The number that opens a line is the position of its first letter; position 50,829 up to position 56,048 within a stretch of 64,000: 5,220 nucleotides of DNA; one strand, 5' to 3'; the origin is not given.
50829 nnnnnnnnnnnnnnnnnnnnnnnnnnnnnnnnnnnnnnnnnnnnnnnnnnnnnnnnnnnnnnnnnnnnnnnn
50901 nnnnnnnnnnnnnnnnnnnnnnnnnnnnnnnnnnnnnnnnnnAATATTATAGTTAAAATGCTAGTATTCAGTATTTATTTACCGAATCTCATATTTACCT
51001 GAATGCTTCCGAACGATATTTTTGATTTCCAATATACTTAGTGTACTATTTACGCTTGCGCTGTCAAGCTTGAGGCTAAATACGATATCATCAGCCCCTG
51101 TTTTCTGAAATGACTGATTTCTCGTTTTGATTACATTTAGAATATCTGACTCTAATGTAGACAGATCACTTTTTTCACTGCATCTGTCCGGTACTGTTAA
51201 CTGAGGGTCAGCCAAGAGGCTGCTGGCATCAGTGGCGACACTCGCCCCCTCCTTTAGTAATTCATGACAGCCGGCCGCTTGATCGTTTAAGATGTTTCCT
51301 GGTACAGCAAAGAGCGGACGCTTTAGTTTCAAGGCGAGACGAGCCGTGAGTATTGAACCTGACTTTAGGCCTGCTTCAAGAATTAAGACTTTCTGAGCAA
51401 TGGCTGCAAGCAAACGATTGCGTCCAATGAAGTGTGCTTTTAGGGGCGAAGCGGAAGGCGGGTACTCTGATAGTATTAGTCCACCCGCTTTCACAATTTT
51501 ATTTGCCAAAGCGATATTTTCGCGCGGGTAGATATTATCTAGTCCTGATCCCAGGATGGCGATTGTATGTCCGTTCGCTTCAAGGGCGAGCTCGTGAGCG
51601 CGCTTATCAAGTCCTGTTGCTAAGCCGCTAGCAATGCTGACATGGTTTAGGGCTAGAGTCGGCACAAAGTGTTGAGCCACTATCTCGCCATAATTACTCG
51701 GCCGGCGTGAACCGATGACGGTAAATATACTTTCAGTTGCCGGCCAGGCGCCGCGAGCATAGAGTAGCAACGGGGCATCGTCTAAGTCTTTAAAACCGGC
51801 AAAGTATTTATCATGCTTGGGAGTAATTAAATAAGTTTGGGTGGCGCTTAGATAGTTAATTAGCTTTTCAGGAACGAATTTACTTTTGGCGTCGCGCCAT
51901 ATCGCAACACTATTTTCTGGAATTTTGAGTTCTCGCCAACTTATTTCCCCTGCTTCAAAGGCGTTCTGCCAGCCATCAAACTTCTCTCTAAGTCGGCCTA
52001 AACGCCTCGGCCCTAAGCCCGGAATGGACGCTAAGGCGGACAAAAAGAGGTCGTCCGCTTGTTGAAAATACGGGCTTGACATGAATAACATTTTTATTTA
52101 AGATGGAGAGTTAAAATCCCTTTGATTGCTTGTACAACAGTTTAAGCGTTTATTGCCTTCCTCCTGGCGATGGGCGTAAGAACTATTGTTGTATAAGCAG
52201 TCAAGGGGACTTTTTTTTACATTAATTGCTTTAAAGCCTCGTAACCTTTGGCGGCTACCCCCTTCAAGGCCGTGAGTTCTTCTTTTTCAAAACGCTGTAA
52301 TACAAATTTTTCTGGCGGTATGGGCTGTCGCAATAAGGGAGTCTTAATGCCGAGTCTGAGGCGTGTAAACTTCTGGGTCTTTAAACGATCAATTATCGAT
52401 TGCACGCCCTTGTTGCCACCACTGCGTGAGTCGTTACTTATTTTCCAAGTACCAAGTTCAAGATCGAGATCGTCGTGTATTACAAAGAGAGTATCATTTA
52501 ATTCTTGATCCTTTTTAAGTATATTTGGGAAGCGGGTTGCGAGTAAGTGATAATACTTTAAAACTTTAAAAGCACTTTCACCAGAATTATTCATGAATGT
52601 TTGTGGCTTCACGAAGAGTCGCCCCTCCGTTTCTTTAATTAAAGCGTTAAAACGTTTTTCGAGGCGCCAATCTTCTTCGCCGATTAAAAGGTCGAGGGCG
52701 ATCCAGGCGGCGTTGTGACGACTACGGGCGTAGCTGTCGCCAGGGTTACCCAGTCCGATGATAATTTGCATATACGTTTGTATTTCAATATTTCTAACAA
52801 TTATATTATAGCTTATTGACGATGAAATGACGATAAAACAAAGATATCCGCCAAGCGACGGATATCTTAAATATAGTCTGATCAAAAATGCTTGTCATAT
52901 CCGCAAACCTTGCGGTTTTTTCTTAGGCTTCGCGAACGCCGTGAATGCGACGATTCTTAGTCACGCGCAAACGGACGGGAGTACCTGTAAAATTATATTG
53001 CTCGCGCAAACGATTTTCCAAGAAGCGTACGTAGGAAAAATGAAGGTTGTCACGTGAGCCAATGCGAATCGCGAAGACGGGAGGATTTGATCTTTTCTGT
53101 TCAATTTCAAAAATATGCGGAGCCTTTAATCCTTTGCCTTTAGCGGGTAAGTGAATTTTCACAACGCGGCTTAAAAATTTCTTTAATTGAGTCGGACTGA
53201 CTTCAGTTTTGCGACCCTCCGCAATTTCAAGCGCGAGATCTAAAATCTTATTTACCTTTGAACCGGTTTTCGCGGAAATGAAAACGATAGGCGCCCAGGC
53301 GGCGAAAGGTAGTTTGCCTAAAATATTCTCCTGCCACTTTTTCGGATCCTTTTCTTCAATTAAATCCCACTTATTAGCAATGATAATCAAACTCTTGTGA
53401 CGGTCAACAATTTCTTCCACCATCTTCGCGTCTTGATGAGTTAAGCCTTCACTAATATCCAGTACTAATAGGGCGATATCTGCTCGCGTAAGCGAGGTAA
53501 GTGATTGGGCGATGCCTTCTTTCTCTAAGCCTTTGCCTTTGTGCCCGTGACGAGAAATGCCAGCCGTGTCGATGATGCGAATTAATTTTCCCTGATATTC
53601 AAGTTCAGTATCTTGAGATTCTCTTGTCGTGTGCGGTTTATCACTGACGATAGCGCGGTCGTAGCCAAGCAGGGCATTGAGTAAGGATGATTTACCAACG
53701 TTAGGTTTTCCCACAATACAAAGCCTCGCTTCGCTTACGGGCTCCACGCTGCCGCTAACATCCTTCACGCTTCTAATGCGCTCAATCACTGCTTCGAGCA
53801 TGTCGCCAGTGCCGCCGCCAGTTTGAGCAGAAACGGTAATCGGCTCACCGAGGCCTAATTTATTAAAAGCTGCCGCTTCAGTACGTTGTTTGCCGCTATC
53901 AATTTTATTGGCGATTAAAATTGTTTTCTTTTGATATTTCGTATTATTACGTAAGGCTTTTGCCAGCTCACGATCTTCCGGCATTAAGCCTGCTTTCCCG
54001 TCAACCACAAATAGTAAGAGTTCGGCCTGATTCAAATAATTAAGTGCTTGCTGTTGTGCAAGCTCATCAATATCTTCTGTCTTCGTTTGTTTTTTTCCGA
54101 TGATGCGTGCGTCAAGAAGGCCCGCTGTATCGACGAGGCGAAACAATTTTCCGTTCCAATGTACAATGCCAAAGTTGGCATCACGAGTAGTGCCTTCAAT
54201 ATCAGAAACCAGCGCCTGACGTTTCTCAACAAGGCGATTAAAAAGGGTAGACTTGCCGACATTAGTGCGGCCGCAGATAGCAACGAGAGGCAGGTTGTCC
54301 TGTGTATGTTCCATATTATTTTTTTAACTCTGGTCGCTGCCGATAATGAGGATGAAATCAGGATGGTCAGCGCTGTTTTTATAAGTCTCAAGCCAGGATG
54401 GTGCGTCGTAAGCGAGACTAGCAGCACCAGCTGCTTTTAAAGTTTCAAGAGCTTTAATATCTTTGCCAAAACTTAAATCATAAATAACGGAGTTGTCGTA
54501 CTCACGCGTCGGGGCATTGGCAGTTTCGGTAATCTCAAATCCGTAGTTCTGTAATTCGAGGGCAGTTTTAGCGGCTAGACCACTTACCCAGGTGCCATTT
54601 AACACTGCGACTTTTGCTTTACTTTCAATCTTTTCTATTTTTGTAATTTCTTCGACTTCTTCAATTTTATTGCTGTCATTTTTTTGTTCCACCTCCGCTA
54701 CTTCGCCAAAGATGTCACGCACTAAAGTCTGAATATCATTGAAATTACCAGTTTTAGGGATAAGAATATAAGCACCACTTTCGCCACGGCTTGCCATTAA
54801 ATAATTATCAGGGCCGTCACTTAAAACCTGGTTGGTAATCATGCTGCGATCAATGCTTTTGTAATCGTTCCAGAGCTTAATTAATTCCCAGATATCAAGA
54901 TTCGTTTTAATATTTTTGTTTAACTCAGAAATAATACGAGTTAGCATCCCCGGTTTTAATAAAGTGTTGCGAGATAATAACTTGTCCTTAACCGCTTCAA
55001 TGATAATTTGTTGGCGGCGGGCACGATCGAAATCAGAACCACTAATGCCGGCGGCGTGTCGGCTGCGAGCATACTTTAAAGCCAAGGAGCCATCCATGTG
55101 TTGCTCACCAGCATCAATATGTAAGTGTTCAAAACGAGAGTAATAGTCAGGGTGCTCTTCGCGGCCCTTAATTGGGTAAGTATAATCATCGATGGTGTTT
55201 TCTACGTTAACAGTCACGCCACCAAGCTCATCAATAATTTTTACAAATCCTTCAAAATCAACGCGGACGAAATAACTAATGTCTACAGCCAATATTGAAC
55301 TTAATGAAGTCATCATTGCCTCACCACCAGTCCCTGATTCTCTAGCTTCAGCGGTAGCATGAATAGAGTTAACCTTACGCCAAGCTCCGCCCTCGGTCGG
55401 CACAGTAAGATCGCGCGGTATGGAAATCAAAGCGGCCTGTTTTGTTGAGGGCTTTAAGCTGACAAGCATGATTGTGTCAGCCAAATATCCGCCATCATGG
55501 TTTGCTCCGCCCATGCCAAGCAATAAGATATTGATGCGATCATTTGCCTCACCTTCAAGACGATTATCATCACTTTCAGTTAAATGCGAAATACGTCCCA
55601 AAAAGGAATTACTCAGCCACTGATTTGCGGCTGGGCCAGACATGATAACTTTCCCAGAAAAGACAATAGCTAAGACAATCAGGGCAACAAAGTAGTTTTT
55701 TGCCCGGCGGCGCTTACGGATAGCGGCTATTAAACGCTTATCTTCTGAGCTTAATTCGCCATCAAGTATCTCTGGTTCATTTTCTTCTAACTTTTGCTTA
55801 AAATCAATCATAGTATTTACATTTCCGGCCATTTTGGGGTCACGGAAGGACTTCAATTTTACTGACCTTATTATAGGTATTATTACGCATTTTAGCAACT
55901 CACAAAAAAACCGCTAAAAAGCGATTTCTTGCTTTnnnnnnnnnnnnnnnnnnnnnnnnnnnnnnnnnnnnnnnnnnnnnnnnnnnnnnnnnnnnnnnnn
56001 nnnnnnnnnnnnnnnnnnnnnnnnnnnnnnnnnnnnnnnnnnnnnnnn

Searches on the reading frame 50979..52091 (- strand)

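Call 13: search_protein_families(library=pfam, proteins=[window:50979-52091:-], max_evalue=0.0001)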
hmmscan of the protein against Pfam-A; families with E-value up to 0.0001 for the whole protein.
window:50979-52091:- (370 aa): 1 family
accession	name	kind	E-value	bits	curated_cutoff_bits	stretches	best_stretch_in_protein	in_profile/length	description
PF02481.21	DNA_processg_A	-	5.4e-66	222.2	29.6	1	83-287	4-211/212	DNA recombination-mediator protein A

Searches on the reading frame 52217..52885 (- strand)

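Call 82: search_protein_families(library=pfam, proteins=[window:52217-52885:-], max_evalue=0.001)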
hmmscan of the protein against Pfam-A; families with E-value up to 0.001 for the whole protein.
window:52217-52885:- (222 aa): 1 family
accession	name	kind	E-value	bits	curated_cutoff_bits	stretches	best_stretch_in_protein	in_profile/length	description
PF01195.25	Pept_tRNA_hydro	-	1.8e-40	139.1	27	1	41-221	1-170/183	Peptidyl-tRNA hydrolase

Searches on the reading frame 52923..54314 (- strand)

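Call 13: search_protein_families(library=pfam, proteins=[window:52923-54314:-], max_evalue=0.0001)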
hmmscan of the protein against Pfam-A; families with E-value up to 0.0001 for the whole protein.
window:52923-54314:- (463 aa): 15 families
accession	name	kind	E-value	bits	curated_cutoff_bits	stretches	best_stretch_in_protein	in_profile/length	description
PF01926.29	MMR_HSR1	-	2.7e-57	192.2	21.9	2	11-137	2-113/113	50S ribosome-binding GTPase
PF00009.33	GTP_EFTU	-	2.8e-24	86.2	26.5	1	199-363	7-184/188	Elongation factor Tu GTP binding domain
PF02421.24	FeoB_N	-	4.3e-23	82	27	2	198-359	3-154/156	Ferrous iron transport protein B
PF14714.11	KH_dom-like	-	2.2e-17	63.5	27.3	1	372-450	2-79/81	KH-domain-like of EngA bacterial GTPase enzymes, C-terminal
PF00350.29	Dynamin_N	-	3.5e-16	60.1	27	0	199-230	2-33/168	Dynamin family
PF04548.22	AIG1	-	2.9e-15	56.6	27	1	197-303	2-108/212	AIG1 family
PF03193.22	RsgA_GTPase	-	3.9e-13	50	30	0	192-256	103-171/174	RsgA GTPase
PF00071.28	Ras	-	2.4e-12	47.2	21.6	1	198-360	2-155/162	Ras family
PF08477.19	Roc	-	2.1e-09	38.1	27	0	197-317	1-119/119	Ras of Complex, Roc, domain of DAPkinase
PF00025.27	Arf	-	3.3e-07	30.4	22.3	0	92-157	77-144/174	ADP-ribosylation factor family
PF19263.5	DUF5906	-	3.8e-06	28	27.6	0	15-64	3-55/114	Family of unknown function (DUF5906)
PF13401.12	AAA_22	-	7.1e-06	26.8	27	0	10-123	7-109/130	AAA domain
PF16897.10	MMR_HSR1_Xtn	-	1.4e-05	25.4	35.2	0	116-179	44-103/106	C-terminal region of MMR_HSR1 domain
PF00005.33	ABC_tran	-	3.9e-05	24.7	25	0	10-92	13-95/137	ABC transporter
PF13479.12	AAA_24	-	9.5e-05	22.8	27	0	195-233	2-37/195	AAA domain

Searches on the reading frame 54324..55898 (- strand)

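Call 82: search_protein_families(library=pfam, proteins=[window:54324-55898:-], max_evalue=0.001)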
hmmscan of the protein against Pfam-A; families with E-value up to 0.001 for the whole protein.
window:54324-55898:- (524 aa): 2 families
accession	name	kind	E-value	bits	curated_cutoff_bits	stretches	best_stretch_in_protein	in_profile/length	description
PF03816.19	LytR_cpsA_psr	-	2e-37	129.1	24.6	1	140-307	2-148/150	LytR_cpsA_psr family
PF13399.11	LytR_C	-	1.5e-10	42.3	22.2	1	428-522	2-85/86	LytR cell envelope-related transcriptional attenuator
